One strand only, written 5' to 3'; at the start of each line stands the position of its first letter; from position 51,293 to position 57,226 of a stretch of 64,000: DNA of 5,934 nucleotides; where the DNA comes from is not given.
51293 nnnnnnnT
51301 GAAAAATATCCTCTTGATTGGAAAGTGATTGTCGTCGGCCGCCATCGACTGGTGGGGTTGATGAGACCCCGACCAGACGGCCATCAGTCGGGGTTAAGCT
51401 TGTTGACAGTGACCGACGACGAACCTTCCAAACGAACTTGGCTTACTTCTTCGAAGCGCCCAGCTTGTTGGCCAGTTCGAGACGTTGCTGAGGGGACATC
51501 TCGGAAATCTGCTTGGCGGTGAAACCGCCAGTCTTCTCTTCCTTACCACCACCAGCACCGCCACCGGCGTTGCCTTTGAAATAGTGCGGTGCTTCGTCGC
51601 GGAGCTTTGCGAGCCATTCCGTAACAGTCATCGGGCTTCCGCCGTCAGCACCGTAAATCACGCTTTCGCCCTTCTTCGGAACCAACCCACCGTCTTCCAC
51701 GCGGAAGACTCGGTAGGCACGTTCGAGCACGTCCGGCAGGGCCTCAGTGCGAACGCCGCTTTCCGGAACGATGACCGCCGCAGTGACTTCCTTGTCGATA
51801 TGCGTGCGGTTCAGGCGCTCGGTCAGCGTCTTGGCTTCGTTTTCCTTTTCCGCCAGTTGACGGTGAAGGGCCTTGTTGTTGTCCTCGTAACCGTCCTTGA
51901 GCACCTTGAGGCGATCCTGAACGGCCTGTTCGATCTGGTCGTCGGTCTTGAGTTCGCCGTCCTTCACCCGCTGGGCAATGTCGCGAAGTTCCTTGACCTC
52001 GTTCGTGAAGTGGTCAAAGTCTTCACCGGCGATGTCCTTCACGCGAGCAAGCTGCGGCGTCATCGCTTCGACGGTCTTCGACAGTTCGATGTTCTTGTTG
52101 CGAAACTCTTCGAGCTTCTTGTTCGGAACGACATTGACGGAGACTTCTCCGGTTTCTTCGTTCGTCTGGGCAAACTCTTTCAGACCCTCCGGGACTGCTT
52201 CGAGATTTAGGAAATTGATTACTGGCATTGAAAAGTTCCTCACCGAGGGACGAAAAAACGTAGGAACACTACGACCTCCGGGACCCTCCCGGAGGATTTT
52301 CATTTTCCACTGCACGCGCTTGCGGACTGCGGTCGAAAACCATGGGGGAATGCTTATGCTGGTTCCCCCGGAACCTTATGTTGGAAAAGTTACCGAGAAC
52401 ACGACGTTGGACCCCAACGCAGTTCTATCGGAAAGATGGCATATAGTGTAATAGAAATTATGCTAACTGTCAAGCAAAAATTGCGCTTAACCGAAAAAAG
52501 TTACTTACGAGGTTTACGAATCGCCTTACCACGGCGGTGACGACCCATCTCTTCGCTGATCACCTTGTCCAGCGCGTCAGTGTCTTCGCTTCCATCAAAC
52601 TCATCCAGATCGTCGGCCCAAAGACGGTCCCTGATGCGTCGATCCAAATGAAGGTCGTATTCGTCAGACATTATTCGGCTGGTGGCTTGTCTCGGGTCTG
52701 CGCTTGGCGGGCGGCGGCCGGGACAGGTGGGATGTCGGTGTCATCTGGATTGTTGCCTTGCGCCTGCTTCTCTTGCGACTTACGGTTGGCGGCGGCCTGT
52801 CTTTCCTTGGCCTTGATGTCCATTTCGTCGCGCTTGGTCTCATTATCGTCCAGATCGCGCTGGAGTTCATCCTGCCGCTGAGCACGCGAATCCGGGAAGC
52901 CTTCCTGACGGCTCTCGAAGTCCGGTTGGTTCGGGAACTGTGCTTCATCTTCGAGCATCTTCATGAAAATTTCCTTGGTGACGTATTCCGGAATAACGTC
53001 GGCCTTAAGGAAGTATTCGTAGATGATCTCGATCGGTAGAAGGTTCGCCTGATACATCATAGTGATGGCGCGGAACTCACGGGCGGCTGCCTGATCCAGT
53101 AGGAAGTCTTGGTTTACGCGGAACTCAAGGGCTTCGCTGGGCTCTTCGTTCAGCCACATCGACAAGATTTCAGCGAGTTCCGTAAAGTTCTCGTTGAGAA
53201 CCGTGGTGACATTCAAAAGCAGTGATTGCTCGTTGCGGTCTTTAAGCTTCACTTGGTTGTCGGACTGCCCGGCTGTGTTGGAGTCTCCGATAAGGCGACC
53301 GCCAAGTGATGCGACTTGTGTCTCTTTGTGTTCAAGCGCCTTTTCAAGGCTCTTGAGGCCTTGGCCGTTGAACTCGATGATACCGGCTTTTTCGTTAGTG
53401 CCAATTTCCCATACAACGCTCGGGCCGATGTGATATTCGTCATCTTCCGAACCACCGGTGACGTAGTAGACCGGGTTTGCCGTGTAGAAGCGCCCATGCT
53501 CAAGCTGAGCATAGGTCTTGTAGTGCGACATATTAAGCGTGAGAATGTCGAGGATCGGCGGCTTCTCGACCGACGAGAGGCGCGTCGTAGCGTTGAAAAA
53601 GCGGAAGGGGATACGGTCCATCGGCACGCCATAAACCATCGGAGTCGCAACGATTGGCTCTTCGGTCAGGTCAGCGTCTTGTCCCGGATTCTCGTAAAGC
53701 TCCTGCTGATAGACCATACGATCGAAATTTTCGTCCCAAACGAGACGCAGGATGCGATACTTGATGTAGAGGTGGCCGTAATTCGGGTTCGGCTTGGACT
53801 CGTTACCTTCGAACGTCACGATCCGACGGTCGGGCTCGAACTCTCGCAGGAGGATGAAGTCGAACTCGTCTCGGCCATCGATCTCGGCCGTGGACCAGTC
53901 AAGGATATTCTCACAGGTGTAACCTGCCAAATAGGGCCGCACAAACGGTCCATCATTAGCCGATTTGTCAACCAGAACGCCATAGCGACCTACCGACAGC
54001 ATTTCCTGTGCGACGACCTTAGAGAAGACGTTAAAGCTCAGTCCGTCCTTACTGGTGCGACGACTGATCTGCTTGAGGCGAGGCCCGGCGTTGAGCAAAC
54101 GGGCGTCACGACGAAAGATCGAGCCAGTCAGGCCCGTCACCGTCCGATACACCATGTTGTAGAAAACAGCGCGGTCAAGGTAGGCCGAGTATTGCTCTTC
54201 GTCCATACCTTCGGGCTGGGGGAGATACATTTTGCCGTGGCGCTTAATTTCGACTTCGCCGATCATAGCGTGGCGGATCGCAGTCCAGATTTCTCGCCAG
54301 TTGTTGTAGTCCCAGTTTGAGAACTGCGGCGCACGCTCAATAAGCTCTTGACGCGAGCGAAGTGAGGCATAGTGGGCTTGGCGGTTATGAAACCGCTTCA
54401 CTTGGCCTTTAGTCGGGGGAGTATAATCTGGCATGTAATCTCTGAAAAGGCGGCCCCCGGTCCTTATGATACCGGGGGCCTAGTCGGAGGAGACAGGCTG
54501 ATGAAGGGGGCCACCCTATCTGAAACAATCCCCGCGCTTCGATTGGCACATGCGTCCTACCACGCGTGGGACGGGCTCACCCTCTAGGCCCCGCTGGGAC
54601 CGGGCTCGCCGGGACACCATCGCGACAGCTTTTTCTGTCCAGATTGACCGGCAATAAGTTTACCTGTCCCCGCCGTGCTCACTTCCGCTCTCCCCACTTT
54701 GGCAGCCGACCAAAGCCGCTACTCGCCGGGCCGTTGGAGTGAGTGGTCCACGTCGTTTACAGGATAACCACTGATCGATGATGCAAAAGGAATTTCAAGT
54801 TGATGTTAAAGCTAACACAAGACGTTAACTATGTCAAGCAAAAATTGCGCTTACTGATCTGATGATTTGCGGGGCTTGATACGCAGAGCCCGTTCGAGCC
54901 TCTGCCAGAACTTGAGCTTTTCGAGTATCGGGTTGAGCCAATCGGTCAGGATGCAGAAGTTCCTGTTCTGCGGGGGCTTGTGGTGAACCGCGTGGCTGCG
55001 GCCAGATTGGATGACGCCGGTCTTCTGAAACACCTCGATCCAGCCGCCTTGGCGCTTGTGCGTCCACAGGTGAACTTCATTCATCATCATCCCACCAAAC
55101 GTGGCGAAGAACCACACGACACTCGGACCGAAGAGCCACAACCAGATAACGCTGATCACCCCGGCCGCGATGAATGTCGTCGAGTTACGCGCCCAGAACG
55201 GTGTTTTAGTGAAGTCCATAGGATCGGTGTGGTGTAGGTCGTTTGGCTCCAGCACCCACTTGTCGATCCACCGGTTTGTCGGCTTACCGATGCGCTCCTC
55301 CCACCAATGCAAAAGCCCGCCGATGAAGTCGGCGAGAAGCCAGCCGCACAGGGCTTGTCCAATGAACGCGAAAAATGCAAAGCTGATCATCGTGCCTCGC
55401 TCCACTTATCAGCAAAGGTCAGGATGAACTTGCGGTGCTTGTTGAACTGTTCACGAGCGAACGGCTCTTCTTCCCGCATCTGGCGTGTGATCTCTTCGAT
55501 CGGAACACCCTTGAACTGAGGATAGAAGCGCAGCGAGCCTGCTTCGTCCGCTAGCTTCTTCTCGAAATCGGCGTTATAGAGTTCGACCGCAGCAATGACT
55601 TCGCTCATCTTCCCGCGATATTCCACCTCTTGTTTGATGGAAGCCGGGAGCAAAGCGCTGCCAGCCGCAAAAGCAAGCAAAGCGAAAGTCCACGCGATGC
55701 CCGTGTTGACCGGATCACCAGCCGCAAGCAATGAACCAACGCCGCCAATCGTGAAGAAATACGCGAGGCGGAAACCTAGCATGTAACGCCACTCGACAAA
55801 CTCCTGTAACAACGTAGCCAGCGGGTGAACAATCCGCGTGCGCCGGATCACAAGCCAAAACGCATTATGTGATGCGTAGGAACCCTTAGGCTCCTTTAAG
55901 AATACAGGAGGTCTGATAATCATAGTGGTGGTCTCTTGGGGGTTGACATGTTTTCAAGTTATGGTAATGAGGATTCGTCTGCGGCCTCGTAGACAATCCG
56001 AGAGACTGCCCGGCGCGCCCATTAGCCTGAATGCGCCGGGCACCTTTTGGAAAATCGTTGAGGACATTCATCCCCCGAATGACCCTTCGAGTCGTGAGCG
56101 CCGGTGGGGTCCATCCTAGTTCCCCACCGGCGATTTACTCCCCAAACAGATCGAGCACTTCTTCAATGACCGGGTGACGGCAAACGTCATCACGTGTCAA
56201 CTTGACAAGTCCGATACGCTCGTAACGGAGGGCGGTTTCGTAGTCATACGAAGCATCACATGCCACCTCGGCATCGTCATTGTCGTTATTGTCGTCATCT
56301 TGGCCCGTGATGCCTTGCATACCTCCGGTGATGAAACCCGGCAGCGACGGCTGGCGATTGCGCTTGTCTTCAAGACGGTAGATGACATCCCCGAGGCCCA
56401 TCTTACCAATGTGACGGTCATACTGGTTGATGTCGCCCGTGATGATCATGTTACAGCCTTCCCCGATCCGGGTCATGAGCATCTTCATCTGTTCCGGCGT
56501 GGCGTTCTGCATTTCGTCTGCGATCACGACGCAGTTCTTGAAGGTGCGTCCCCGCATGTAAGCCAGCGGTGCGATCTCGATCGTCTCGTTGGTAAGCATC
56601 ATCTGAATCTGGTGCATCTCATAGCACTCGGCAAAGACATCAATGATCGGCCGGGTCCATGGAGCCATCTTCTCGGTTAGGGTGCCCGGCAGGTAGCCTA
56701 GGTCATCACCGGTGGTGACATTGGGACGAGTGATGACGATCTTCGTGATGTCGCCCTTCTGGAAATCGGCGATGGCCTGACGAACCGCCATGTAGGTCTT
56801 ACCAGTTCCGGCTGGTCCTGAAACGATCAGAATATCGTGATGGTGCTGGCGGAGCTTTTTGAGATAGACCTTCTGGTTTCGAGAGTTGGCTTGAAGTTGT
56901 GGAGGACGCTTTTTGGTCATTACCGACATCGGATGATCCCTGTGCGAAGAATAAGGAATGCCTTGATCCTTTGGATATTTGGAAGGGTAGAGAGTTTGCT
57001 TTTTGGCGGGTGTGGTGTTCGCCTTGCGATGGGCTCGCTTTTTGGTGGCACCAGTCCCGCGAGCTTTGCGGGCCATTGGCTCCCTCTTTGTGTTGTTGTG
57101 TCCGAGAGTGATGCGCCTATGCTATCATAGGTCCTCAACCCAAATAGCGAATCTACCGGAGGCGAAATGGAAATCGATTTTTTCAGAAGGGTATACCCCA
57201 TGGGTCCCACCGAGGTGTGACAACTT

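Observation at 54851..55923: Phage-encoded TMEM189/CarF-type lipid desaturase coupled to a membrane protein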

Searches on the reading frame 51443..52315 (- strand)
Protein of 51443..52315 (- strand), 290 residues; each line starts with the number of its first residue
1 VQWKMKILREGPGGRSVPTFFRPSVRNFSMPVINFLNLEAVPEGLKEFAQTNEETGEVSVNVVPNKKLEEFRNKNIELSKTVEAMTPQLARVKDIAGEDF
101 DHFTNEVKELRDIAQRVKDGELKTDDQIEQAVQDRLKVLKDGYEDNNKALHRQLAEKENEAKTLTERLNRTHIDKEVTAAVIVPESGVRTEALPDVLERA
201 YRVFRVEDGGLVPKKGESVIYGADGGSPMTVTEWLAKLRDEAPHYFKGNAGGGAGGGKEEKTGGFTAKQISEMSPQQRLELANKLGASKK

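Call 3: search_protein_families(library=pfam, proteins=[window:51443-52315:-], max_evalue=0.1)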
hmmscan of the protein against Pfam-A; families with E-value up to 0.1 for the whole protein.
window:51443-52315:- (290 aa): 5 families
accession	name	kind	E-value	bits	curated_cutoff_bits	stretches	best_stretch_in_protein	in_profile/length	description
PF24980.1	LSU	-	0.0072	16.7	30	1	68-86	3-21/53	Response to Low Sulfur (LSU) family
PF06810.17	Phage_scaffold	-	0.015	15.7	35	0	126-264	48-165/170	Phage capsid assembly scaffolding protein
PF07097.16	DUF1359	-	0.017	15.7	25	1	75-162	6-89/104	Protein of unknown function (DUF1359)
PF09728.14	Taxilin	-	0.038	13.6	30.3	1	100-177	105-181/302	Myosin-like coiled-coil protein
PF14712.11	Snapin_Pallidin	-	0.074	14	29.6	0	66-120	20-74/89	Snapin/Pallidin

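Call 4: search_protein_families(library=phrogs, proteins=[window:51443-52315:-], max_evalue=0.01)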
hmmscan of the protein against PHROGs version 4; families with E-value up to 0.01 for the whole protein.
window:51443-52315:- (290 aa): 3 families
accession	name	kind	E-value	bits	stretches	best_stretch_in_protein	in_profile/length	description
phrog_206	-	head and packaging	1.8e-32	114.1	1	35-284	8-251/263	head scaffolding protein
phrog_8165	-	unknown function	0.00031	21.5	1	106-158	98-151/156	-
phrog_16179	-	unknown function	0.0084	17.2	0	130-168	188-226/237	-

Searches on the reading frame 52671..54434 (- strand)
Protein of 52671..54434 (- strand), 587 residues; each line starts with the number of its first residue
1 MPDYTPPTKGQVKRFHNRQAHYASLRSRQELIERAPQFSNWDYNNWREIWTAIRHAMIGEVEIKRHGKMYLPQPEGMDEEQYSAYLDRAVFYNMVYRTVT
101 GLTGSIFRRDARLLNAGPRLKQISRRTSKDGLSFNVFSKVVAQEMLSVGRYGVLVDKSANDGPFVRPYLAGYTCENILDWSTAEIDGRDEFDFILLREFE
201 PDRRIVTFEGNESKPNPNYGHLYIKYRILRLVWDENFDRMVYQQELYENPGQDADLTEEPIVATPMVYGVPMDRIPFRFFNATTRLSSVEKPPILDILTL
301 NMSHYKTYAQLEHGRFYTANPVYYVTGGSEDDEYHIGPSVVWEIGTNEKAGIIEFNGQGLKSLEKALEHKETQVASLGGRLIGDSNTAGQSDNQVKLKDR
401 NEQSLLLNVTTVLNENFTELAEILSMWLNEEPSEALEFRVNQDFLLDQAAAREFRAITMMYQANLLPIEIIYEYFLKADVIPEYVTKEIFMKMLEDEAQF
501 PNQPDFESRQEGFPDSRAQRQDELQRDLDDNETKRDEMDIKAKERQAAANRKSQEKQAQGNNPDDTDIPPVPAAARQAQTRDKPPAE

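Call 3: search_protein_families(library=pfam, proteins=[window:52671-54434:-], max_evalue=0.1)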
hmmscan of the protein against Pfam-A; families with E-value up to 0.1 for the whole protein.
window:52671-54434:- (587 aa): 1 family
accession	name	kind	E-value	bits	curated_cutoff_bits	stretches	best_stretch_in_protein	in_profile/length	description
PF13264.11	DUF4055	-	1.7e-22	80.5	25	1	293-427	1-139/140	Domain of unknown function (DUF4055)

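Call 4: search_protein_families(library=phrogs, proteins=[window:52671-54434:-], max_evalue=0.01)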
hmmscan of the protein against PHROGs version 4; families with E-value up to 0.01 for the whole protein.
window:52671-54434:- (587 aa): 2 families
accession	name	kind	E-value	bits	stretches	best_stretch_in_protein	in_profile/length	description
phrog_145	-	head and packaging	8.4e-102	342.4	1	34-520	8-487/493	portal protein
phrog_2417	-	unknown function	3e-24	86.8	1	42-199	12-170/242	-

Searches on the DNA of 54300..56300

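Call 13: search_rna_families(source=window, start=54300, end=56300, threshold=evalue, max_evalue=1)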
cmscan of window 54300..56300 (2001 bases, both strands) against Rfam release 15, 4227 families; matches with E-value up to 1: 1.
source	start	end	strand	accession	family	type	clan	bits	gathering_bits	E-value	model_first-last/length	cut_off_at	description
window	54445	54495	-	RF02278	Betaproteobacteria_toxic_sRNA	Gene; sRNA;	-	21.3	50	0.23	1-64/64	no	Betaproteobacteria toxic small RNA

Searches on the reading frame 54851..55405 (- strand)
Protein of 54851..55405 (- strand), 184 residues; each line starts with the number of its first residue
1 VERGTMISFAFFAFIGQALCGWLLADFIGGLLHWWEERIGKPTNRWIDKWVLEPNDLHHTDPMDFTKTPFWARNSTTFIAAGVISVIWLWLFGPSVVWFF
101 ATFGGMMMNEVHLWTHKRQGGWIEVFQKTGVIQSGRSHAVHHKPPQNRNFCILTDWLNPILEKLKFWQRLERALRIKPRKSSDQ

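Call 3: search_protein_families(library=pfam, proteins=[window:54851-55405:-], max_evalue=0.1)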
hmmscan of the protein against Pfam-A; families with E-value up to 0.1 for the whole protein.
window:54851-55405:- (184 aa): 3 families
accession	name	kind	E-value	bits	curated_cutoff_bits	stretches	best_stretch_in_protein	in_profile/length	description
PF10520.15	Lipid_desat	-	4.3e-33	115.2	26.4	1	22-175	1-165/175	Lipid desaturase domain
PF04116.19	FA_hydroxylase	-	1.6e-06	29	31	1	54-157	29-126/132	Fatty acid hydroxylase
PF07264.17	EI24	-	0.031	14.8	32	1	17-124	25-107/199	Sulfate transporter CysZ/Etoposide-induced protein 2.4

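Call 4: search_protein_families(library=phrogs, proteins=[window:54851-55405:-], max_evalue=0.01)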
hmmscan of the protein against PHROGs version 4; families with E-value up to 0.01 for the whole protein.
window:54851-55405:- (184 aa): 0 families

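Call 5: search_dna_similar(query=window:54851-55405:-, collection=phages, mode=protein, max_rows=40)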
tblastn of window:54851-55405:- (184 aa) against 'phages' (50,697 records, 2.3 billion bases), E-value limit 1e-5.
Records with a match: 2; places in all: 2; records where one place covers at least 80% of the query: 2.
Best place of each record, by identity: 60-80% 1; <60% 1.
By first word of the organism name: Erythrobacter 1; uncultured 1.
By host as written in the record: Erythrobacter sp. 1; - 1.
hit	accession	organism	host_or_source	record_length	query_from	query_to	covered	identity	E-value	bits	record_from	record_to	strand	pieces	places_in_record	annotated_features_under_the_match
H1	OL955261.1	Erythrobacter phage vB_EliS-L02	Erythrobacter sp.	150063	1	179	97%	72.6%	8e-89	289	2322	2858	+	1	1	hypothetical protein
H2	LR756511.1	uncultured phage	metagenomic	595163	6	164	86%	27.8%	2e-7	56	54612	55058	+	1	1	record has no annotation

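Call 7: get_annotated_region(hit=H1, flank=5000)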
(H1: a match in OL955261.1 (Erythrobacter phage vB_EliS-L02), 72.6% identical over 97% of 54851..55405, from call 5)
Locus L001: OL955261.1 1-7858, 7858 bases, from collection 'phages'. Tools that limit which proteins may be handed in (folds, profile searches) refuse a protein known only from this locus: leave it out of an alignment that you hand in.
description: Erythrobacter phage vB_EliS-L02, complete genome.
organism: Erythrobacter phage vB_EliS-L02 (NCBI taxid 2909139)
taxonomy: Viruses; Duplodnaviria; Heunggongvirae; Uroviricota; Caudoviricetes
host: Erythrobacter sp.; source: -; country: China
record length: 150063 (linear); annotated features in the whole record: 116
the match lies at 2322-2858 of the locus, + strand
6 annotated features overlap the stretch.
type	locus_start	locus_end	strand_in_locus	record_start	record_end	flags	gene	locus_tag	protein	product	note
CDS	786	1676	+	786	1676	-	-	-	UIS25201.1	phosphate starvation-inducible protein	PhoH Phosphate starvation-inducible protein PhoH, predicted ATPase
CDS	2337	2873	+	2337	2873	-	-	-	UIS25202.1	hypothetical protein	-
CDS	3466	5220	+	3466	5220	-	-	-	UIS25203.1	portal protein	-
CDS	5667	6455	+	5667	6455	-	-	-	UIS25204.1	putative structural protein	-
CDS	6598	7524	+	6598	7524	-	-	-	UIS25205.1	putative major capsid protein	-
CDS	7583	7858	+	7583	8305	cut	-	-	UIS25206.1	hypothetical protein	-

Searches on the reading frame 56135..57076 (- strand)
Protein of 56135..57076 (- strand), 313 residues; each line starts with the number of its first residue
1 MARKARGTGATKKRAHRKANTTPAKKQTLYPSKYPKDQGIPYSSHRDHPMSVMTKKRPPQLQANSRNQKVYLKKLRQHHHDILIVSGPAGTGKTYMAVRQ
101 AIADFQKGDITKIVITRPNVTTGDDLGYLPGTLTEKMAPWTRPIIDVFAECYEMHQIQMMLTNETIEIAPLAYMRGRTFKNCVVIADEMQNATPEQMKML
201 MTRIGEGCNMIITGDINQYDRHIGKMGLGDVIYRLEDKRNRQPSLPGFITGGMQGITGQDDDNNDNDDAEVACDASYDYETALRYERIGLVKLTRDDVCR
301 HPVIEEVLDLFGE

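Call 3: search_protein_families(library=pfam, proteins=[window:56135-57076:-], max_evalue=0.1)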
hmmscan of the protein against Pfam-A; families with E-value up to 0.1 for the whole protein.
window:56135-57076:- (313 aa): 15 families
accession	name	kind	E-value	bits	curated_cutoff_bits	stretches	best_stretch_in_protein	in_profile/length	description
PF02562.22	PhoH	-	1.1e-65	221.4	27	1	61-239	2-179/205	PhoH-like protein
PF13604.12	AAA_30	-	4.6e-08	33.5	27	1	65-220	3-129/191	AAA domain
PF13245.12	AAA_19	-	8.8e-08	32.9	25.1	1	79-219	10-129/134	AAA domain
PF13401.12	AAA_22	-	3.4e-05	24.6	27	1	78-214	3-122/130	AAA domain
PF05707.18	Zot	-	0.00036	20.5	20.3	1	82-199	2-100/197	Zonular occludens toxin (Zot)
PF00580.27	UvrD-helicase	-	0.00068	19.8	23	0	183-218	215-250/271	UvrD/REP helicase N-terminal domain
PF13191.12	AAA_16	-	0.0021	19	32.6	1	71-107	15-50/167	AAA ATPase domain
PF00437.27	T2SSE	-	0.0041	16.3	24.9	1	60-95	123-157/370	Type II/IV secretion system protein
PF25199.1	nSTAND_NTPase5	-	0.0052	17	34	1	56-121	17-82/145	Novel STAND NTPase 5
PF04851.21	ResIII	-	0.0053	17.1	22.5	1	72-115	12-58/164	Type III restriction enzyme, res subunit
PF12775.13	AAA_7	-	0.0096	15.9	25.8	1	68-122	22-74/181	P-loop containing dynein motor region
PF00270.35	DEAD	-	0.021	15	26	1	67-115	3-50/167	DEAD/DEAH box helicase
PF20720.3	nSTAND3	-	0.025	14.7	27.2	1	72-104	11-41/155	Novel STAND NTPase 3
PF01695.23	IstB_IS21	-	0.073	13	24.1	0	82-108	94-120/238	IstB-like ATP binding protein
PF06745.19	ATPase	-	0.095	12.5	26.6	0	81-111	20-50/231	KaiC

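Call 4: search_protein_families(library=phrogs, proteins=[window:56135-57076:-], max_evalue=0.01)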
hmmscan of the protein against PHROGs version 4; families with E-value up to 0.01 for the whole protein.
window:56135-57076:- (313 aa): 7 families
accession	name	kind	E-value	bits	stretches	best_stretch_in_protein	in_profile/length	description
phrog_170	-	other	5.9e-74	250.4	1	25-311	54-277/323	PhoH-like phosphate starvation-inducible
phrog_2765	-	other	6e-46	158.2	1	50-223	222-401/443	PhoH-like phosphate starvation-inducible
phrog_32482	-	other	1.4e-18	67.8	1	90-219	405-534/589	PhoH-like phosphate starvation-inducible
phrog_979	-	head and packaging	3.5e-05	23.7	1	51-210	141-298/642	terminase large subunit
phrog_168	-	DNA, RNA and nucleotide metabolism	0.00028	21.7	1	77-213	39-136/314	clamp loader of DNA polymerase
phrog_2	-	head and packaging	0.00033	20.5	1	52-214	262-400/807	terminase large subunit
phrog_325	-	DNA, RNA and nucleotide metabolism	0.0013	18.1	0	74-97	485-507/986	Dda-like helicase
